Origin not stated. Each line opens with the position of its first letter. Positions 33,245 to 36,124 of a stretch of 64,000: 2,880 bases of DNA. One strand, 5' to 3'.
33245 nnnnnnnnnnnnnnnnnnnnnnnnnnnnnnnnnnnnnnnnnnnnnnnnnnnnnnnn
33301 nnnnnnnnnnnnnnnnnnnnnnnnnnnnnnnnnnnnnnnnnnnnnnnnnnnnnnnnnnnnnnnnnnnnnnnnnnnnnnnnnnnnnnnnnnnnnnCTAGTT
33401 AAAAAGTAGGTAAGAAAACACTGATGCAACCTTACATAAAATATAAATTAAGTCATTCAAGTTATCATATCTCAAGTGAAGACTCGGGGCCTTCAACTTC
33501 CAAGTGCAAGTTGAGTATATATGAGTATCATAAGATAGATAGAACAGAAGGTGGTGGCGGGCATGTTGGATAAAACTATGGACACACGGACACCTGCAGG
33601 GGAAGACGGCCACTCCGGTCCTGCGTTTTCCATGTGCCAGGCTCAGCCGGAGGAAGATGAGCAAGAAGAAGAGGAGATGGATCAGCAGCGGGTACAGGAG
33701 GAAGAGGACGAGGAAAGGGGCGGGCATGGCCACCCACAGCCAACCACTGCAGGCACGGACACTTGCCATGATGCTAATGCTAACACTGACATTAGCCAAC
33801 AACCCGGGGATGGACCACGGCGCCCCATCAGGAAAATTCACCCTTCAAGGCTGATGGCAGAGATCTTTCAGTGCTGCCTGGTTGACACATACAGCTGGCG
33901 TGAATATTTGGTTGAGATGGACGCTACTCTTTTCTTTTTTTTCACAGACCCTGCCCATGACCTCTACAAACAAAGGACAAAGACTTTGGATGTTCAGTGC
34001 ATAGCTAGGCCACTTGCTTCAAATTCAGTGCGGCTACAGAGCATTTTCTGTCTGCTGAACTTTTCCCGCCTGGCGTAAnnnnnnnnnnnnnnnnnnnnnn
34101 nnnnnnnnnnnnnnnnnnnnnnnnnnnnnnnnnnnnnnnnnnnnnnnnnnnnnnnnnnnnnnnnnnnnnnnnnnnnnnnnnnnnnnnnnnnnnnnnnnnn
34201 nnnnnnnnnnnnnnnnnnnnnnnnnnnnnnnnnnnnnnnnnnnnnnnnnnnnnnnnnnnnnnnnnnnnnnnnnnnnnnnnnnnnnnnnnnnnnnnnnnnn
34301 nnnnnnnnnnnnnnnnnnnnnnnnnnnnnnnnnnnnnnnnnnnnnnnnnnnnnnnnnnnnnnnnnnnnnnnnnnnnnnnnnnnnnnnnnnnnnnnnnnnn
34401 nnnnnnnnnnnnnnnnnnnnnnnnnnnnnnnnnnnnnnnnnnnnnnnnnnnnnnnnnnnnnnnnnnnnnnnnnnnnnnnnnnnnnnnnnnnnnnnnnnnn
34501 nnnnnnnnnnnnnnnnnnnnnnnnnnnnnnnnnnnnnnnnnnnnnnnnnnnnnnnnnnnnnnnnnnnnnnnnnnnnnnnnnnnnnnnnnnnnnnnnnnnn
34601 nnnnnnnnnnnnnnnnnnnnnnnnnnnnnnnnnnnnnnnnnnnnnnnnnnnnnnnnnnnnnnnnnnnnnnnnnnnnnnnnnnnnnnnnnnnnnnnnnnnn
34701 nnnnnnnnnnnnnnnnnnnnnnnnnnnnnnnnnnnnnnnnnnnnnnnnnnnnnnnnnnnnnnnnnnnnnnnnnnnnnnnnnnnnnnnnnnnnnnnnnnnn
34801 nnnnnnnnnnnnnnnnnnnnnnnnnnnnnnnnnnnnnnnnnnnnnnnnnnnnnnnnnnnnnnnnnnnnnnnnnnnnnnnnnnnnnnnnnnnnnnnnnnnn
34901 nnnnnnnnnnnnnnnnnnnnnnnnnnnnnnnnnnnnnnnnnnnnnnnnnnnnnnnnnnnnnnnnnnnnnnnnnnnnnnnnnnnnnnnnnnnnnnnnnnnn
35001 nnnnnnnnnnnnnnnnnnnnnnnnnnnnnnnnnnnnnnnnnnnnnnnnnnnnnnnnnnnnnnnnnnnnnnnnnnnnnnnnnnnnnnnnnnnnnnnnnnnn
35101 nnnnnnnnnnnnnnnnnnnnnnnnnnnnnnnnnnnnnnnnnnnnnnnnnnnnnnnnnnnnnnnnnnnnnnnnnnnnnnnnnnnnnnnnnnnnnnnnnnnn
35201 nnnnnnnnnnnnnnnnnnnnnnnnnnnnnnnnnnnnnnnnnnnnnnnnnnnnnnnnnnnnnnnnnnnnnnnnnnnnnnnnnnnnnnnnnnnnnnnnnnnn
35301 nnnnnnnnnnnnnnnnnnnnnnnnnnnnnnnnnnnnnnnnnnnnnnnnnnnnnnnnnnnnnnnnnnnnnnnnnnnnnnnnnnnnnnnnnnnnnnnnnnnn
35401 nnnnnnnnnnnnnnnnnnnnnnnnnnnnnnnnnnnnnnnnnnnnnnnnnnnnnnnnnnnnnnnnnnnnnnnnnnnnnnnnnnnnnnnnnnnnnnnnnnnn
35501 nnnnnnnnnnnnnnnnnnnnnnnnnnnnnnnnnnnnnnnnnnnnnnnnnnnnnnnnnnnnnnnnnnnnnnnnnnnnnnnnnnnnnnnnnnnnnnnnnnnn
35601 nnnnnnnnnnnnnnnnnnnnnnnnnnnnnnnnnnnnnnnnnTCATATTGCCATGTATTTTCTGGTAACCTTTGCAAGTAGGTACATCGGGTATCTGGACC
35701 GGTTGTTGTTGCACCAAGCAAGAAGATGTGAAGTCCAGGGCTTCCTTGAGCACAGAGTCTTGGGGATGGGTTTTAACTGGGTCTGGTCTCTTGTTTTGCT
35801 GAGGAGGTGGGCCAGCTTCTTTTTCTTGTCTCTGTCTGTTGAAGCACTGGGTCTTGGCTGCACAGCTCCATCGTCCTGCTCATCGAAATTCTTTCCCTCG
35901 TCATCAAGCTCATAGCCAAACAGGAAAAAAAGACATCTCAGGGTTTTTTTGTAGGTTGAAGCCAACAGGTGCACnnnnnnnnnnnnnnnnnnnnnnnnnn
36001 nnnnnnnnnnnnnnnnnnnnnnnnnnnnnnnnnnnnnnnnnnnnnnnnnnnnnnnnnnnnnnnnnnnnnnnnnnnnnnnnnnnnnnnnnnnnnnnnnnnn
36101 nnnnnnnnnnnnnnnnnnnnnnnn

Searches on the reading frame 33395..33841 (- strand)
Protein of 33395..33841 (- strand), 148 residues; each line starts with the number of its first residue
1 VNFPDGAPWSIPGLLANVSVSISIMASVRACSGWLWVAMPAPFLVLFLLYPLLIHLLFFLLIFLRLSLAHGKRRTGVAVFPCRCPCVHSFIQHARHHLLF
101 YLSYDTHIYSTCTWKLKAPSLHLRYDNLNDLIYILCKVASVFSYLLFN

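Call 10: search_protein_families(library=pfam, proteins=[window:33395-33841:-], max_evalue=1)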
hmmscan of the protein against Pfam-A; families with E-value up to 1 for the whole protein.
window:33395-33841:- (148 aa): 1 family
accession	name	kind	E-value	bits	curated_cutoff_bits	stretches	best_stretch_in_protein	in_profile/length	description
PF12233.13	p12I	-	0.15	13.1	25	1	24-68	20-64/99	Human adult T cell leukemia/lymphoma virus protein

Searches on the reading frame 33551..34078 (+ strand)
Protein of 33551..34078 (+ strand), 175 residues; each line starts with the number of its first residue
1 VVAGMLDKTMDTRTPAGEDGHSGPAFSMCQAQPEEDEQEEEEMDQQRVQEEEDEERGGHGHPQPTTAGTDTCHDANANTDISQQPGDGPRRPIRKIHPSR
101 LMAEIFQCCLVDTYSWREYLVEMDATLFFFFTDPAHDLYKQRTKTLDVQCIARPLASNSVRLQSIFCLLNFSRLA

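Call 10: search_protein_families(library=pfam, proteins=[window:33551-34078:+], max_evalue=1)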
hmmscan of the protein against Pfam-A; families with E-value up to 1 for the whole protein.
window:33551-34078:+ (175 aa): 0 families

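Call 11: find_homologous_proteins(query=window:33551-34078:+, max_evalue=0.01)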
Query window:33551-34078:+ (175 aa): 6 proteins with E <= 0.01 among 38 candidates.
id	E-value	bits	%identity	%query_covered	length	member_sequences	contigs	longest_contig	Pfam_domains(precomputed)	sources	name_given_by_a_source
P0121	9.5e-61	223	96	61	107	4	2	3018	-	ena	-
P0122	1.3e-47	180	52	100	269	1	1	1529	-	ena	-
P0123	8.1e-47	177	67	73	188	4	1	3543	-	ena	-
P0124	1.1e-36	144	72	59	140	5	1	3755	-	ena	-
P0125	1.3e-32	131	59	56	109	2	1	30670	-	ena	-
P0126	3.5e-14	71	74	19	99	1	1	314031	-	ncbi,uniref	ncbi:metalloreductase STEAP4-like isoform X2 [Scomber scombrus]|uniref:Metalloreductase STEAP4-like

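Call 12: find_encoding_contigs(protein=P0121, flank=5000, max_places=6)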
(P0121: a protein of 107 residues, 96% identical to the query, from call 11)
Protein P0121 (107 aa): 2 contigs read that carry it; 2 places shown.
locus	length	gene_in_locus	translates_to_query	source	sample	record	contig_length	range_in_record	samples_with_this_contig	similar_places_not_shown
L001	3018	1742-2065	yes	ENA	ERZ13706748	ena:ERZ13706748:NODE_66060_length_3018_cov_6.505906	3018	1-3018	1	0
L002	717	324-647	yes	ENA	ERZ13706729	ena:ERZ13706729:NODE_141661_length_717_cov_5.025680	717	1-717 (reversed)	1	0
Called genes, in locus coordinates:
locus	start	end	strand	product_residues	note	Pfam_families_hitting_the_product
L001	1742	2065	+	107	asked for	-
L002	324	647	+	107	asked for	-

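Call 26: list_cluster_members(proteins=[P0121, window:33563-34078:+, window:33551-34078:+])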
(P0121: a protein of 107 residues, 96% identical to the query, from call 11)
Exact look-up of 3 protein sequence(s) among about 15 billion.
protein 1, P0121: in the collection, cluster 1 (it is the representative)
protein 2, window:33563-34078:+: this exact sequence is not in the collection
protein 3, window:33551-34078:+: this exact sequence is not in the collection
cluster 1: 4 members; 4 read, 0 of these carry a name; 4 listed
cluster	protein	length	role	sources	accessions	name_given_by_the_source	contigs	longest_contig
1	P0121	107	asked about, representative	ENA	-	-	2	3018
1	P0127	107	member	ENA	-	-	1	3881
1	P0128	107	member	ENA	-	-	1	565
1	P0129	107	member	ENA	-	-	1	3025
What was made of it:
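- Tried and rejected: The exact window ORFs at 33551/33563-34078 are not in the protein collection (call 26).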

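Call 27: find_encoding_contigs(protein=P0127, flank=5000)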
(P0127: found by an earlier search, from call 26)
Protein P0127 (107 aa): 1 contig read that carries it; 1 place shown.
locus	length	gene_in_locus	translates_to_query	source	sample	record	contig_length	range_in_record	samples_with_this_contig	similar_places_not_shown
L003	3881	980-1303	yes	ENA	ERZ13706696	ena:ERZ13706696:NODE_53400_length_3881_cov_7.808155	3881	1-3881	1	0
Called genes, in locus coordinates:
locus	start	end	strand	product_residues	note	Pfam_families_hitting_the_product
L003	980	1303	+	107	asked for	-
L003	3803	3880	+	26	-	?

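Call 28: find_encoding_contigs(protein=P0129, flank=5000)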
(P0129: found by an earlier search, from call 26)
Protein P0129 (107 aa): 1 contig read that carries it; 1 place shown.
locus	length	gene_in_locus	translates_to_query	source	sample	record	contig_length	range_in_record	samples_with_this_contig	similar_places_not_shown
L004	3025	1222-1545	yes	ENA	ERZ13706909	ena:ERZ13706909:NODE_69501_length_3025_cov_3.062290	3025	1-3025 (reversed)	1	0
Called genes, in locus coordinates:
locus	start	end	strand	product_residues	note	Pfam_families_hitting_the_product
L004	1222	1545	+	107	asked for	-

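Call 32: find_encoding_contigs(protein=P0122, flank=5000)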
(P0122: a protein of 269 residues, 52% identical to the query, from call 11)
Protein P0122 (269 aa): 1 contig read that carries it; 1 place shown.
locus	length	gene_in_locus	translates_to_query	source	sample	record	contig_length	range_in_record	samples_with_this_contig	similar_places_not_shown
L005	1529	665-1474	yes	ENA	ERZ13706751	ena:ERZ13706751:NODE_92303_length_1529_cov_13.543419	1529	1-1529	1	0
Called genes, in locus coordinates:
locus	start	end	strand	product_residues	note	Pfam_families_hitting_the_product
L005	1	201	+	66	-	?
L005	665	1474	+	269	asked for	-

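Call 33: find_encoding_contigs(protein=P0123, flank=5000)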
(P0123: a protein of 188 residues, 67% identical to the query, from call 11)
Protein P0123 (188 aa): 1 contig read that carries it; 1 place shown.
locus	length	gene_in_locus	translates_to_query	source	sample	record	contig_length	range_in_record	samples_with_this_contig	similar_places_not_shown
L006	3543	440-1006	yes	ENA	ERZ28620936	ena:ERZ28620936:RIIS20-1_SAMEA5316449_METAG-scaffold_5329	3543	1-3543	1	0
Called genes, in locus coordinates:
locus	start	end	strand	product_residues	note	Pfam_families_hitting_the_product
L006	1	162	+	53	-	?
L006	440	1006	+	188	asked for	-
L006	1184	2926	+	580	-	PF14291:DUF4371, PF27073:FAM200-ZBED5_RNase-like, PF05699:Dimer_Tnp_hAT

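Call 34: find_encoding_contigs(protein=P0125, flank=6000)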
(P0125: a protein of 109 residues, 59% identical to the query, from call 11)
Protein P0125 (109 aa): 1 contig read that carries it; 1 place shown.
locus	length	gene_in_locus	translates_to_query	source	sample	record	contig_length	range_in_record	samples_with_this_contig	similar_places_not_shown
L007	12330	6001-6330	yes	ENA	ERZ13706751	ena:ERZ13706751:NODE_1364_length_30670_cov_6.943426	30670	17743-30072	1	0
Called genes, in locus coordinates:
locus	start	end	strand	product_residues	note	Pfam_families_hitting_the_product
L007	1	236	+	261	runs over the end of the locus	-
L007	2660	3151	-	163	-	-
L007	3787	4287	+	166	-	-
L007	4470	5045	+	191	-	-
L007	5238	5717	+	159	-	-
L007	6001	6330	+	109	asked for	-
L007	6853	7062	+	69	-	-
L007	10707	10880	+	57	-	-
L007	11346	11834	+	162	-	-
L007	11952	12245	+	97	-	-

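Call 52: search_protein_families(library=pfam, proteins=[L006:1184-2926:+], max_evalue=0.001)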
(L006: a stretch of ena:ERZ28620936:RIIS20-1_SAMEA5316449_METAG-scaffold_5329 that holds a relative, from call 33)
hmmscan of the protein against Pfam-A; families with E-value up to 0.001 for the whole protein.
L006:1184-2926:+ (580 aa): 2 families
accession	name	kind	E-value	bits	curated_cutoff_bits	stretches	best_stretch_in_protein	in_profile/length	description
PF14291.11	DUF4371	-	2.7e-21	77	32.1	1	5-164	74-234/237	Domain of unknown function (DUF4371)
PF05699.19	Dimer_Tnp_hAT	-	6.5e-11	42.3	21.4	1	483-553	11-82/84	hAT family C-terminal dimerisation region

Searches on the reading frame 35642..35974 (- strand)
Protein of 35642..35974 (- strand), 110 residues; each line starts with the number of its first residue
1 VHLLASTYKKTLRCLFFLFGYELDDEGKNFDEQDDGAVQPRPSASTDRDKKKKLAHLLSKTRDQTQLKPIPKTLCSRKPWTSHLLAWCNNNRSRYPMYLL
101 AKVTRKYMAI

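Call 10: search_protein_families(library=pfam, proteins=[window:35642-35974:-], max_evalue=1)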
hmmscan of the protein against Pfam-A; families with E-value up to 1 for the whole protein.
window:35642-35974:- (110 aa): 1 family
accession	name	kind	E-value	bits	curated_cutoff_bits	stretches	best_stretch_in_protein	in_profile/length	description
PF20246.3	DUF6601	-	0.042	14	27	1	55-89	51-80/240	Family of unknown function (DUF6601)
